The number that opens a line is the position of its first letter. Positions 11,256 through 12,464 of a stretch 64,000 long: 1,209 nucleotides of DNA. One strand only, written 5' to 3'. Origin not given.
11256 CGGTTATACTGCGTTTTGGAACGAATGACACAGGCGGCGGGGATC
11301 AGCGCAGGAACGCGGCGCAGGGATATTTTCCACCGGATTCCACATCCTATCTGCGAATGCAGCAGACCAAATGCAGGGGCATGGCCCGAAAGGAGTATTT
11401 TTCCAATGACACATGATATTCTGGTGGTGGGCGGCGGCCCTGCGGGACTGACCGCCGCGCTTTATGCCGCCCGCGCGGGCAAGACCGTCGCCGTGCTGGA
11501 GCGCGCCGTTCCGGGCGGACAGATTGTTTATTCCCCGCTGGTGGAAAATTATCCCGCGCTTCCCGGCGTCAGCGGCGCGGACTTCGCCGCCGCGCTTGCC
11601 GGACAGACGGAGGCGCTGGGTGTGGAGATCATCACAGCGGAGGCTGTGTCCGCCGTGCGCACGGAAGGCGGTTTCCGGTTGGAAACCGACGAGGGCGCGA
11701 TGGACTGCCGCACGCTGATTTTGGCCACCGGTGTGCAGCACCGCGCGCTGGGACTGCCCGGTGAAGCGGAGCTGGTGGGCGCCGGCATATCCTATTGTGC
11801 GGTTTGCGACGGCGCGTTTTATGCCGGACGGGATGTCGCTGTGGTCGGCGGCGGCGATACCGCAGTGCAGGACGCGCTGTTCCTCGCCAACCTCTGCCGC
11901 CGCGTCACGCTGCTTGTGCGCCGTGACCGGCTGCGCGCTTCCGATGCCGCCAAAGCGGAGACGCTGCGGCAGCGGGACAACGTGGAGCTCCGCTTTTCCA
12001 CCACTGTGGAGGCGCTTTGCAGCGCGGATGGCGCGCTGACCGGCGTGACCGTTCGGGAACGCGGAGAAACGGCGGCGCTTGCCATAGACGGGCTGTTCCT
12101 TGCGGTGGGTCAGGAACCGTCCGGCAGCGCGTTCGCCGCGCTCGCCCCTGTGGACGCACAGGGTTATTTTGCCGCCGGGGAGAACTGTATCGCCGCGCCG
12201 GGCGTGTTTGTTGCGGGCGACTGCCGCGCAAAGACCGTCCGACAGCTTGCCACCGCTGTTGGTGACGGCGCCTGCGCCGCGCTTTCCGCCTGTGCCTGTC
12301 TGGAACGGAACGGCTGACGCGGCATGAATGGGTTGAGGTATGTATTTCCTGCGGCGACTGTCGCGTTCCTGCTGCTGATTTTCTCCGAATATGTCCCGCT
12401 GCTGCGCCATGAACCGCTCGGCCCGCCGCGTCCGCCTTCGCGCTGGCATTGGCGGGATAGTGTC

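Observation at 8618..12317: Class III RNR fused to a thioredoxin-fold domain, adjacent to trxB, with no nrdG nearby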

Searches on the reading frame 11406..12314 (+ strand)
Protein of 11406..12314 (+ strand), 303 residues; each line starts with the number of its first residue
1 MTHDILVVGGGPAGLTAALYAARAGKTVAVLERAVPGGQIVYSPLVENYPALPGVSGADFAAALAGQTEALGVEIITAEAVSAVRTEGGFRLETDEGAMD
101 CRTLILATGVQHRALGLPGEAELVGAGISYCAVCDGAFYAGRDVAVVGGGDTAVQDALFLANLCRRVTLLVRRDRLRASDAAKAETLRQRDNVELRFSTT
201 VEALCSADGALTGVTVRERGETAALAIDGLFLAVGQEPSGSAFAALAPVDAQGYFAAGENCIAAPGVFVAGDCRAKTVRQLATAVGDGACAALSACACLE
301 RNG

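Call 5: search_protein_families(library=pfam, proteins=[window:11406-12314:+], max_evalue=0.01)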
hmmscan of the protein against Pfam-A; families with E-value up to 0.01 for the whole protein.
window:11406-12314:+ (303 aa): 14 families
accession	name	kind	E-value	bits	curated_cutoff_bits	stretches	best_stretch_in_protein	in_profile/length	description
PF07992.20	Pyr_redox_2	-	7.3e-43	147.5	26.1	1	4-288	2-291/291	Pyridine nucleotide-disulphide oxidoreductase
PF13738.12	Pyr_redox_3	-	6.2e-21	75.4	30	2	57-259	80-291/305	Pyridine nucleotide-disulphide oxidoreductase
PF00070.33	Pyr_redox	-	2.6e-19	69.9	22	1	144-217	2-80/82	Pyridine nucleotide-disulphide oxidoreductase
PF01266.30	DAO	-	8.3e-14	52.3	27.9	2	4-38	1-37/353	FAD dependent oxidoreductase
PF03486.20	HI0933_like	-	5.6e-11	42.8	50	1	4-34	2-32/244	HI0933-like protein Rossmann domain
PF00890.30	FAD_binding_2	-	5.7e-09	36.1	20.4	1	4-43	1-41/414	FAD binding domain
PF12831.13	FAD_oxidored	-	6.6e-08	32.7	27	1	4-42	1-40/416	FAD dependent oxidoreductase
PF01946.23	Thi4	-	5.5e-07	29.5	26.2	1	2-38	17-55/235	Thi4 family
PF13450.12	NAD_binding_8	-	1.9e-06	28.5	21.9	1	7-40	1-35/68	NAD(P)-binding Rossmann-like domain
PF01494.25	FAD_binding_3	-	3.4e-06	27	22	1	4-33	3-32/349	FAD binding domain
PF01134.28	GIDA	-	9.6e-05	22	22.1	1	4-34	1-29/391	Glucose inhibited division protein A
PF13241.12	NAD_binding_7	-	0.0015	19.5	22.1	0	141-174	7-40/104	Putative NAD(P)-binding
PF13454.12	NAD_binding_9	-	0.0073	16.7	21.8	0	60-110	103-154/155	FAD-NAD(P)-binding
PF01262.27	AlaDh_PNT_C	-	0.0094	15.8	23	0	4-33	30-59/214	Alanine dehydrogenase/PNT, C-terminal domain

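Call 6: search_protein_families(library=ncbifam, proteins=[window:11406-12314:+], max_evalue=0.01)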
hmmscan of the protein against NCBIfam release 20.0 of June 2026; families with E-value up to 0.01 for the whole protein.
window:11406-12314:+ (303 aa): 130 families (the best 25 are shown)
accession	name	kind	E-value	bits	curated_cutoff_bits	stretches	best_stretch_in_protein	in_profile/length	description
TIGR01292.1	TRX_reduct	equivalog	2.7e-82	275.9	343.45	1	3-297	1-298/300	thioredoxin-disulfide reductase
TIGR03143.1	AhpF_homolog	hypoth_equivalog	1.3e-62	212.2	687.65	1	3-295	5-304/555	putative alkyl hydroperoxide reductase F subunit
TIGR03140.1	AhpF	equivalog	2.7e-61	207.7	502.9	1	3-296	213-509/515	alkyl hydroperoxide reductase subunit F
NF007614.0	PRK10262.1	equivalog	3.1e-47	161.2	644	1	4-298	8-313/321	thioredoxin-disulfide reductase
TIGR04018.1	Bthiol_YpdA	hypoth_equivalog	4.9e-17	61.7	339.9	2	75-246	87-257/316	YpdA family putative bacillithiol disulfide reductase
NF009410.0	PRK12771.1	subfamily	1.5e-15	56.8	516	1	3-295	139-441/566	NAD(P)-binding protein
TIGR01350.1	lipoamide_DH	equivalog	4.6e-15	55.3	408.8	2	3-39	2-38/461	dihydrolipoyl dehydrogenase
TIGR02053.1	MerA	equivalog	3.3e-14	52.7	454.45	2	90-296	119-329/465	mercury(II) reductase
NF004776.0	PRK06116.1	equivalog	2.7e-13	49.7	480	2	100-276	131-307/450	glutathione-disulfide reductase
NF004943.0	PRK06292.2-1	equivalog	2.7e-11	42.9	432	1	84-277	112-311/456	dihydrolipoyl dehydrogenase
TIGR03315.1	Se_ygfK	equivalog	3e-11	41.5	835.3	1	3-292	538-832/1012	putative selenate reductase subunit YgfK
NF045599.1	bili_reduct_long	exception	3.2e-11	42.2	750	1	3-292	382-638/641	bilirubin reductase, long form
TIGR00275.1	TIGR00275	subfamily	3.4e-11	42.6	183.8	2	5-34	1-30/401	aminoacetone oxidase family FAD-binding enzyme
NF040505.1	ArsO_flavin_mono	equivalog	4.8e-10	39.4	425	1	80-156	96-175/346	ArsO family NAD(P)H-dependent flavin-containing monooxygenase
NF009477.0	PRK12843.1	equivalog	9e-10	37.6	758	1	2-34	16-48/578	FAD-dependent oxidoreductase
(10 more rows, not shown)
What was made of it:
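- On Low-Mr thioredoxin reductase (TrxB): TIGR01292 scores 275.9 bits, below the 343.45 cut-off (call 6).
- TrxB scores below the TIGR01292 cut-off (call 6).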

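Call 45: search_solved_structures(query=window:11406-12314:+, max_evalue=1e-20, show_alignments=1)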
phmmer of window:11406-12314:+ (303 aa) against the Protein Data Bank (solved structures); distinct sequences matched with E-value up to 1e-20: 49.
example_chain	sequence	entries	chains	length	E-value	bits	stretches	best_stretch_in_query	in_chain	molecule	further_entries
7aaw_A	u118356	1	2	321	5.5e-62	212.8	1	3-297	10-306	Thioredoxin reductase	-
5uwy_A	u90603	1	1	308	5.4e-61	209.6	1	3-294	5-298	Thioredoxin reductase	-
4gcm_A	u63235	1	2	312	1e-60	208.6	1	3-300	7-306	Thioredoxin reductase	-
7jyp_A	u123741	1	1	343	3e-60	207.1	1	3-293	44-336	Thioredoxin reductase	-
5mh4_A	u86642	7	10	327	4.6e-59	203.2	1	3-295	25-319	Thioredoxin reductase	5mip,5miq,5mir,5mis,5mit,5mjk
4zn0_A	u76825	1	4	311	5.3e-59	203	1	3-300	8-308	Thioredoxin reductase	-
2q7v_A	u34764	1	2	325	7.6e-57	195.9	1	3-294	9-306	Thioredoxin reductase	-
9vv4_A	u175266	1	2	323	1e-55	192.2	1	4-295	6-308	Thioredoxin reductase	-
4jnq_A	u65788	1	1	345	3.3e-54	187.3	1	5-296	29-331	Thioredoxin reductase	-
31lc_A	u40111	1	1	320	6.9e-54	186.2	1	5-300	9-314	Thioredoxin reductase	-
9xub_A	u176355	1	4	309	7.8e-54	186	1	3-296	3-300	Thioredoxin reductase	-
2a87_A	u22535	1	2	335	8.1e-54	186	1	3-296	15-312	Thioredoxin reductase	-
5uth_A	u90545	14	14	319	4.3e-53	183.6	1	2-295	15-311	Thioredoxin reductase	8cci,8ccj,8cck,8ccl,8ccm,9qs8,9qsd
6bwt_A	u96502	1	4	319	6.2e-53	183.1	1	3-298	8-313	Thioredoxin reductase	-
3r9u_A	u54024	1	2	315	8.3e-52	179.4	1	4-300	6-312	Thioredoxin reductase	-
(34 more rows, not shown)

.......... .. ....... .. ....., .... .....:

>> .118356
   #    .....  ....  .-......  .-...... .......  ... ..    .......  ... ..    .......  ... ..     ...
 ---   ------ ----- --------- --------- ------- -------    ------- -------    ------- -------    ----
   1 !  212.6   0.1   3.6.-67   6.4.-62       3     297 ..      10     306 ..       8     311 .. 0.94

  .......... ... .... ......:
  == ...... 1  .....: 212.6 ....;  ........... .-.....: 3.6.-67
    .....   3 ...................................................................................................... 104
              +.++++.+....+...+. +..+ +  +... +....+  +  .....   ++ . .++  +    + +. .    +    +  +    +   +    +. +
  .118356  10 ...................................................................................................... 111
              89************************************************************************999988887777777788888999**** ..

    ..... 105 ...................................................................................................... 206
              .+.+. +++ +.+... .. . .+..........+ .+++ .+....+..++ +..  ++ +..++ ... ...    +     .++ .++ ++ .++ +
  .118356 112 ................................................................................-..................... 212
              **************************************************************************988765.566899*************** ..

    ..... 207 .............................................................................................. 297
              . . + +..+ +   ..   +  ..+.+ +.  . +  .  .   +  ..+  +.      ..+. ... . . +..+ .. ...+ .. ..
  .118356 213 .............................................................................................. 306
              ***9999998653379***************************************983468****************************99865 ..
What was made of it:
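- Checked: The protein is 303 aa. It scores 275.9 bits against TIGR01292 (below the 343 cut-off), has the CAVC redox motif, and its best PDB relatives are NADPH-type low-Mr thioredoxin reductases (E 5.5e-62) (calls 6, 45).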
